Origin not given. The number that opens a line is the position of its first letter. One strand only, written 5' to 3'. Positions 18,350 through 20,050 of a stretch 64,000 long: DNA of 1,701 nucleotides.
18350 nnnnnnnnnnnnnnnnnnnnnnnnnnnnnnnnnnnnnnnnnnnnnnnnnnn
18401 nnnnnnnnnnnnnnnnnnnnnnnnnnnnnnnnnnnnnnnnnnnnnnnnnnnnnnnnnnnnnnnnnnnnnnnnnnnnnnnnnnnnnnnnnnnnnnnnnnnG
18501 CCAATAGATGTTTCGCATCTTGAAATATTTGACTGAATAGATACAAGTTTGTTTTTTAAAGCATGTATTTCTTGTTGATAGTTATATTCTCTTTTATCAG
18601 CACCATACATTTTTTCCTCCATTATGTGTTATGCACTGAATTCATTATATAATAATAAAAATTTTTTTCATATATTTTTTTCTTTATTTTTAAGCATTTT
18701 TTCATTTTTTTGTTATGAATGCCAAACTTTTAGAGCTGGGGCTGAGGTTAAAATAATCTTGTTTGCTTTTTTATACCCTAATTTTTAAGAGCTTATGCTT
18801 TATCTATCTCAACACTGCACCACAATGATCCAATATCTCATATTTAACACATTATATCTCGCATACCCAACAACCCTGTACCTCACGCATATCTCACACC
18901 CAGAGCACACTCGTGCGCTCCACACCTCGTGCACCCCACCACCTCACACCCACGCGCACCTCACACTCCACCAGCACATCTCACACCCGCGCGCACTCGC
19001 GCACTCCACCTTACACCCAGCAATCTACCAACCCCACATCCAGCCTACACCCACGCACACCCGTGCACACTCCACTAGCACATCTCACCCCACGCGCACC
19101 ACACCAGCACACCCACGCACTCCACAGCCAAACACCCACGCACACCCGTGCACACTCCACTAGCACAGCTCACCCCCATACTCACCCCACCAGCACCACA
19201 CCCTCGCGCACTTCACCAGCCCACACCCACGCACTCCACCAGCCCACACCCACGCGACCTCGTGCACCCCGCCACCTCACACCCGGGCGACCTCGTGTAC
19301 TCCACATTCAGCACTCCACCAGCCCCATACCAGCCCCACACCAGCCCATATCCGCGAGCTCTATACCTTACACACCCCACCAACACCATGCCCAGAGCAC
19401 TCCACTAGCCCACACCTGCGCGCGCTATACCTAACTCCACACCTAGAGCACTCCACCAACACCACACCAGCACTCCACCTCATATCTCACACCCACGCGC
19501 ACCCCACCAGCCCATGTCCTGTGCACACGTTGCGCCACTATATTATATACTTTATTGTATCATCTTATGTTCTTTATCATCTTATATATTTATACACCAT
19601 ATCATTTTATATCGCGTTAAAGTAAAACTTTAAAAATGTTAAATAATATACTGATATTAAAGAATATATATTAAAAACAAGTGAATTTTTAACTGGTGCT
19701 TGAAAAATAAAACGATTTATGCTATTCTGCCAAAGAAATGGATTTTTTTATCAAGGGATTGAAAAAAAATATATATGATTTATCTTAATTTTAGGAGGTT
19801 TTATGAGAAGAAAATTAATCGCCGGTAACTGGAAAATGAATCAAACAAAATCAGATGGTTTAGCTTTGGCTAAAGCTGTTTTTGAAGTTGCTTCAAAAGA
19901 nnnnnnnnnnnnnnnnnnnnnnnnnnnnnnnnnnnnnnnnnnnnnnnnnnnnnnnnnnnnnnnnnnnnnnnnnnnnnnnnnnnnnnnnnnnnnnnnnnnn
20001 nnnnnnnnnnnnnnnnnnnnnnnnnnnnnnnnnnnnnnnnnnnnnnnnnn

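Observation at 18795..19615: ~820-bp G-depleted, C/A-rich degenerate repeat tract upstream of tpiA, compositionally foreign to the genome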

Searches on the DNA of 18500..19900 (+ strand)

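Call 64: search_rna_families(source=window, start=18500, end=19900, threshold=evalue, max_evalue=1)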
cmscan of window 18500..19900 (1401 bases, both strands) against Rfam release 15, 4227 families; matches with E-value up to 1: 0.
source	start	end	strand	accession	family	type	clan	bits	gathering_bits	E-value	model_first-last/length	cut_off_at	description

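Call 65: search_dna_similar(query=window:18795-19700:+, collection=phages, mode=distant, max_rows=10)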
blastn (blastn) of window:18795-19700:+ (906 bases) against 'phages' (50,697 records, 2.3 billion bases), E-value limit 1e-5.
No match.

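Call 66: search_dna_similar(query=window:18795-19700:+, collection=plasmids, mode=distant, max_rows=10)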
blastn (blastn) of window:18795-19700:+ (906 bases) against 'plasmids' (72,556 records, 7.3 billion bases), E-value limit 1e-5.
No match.
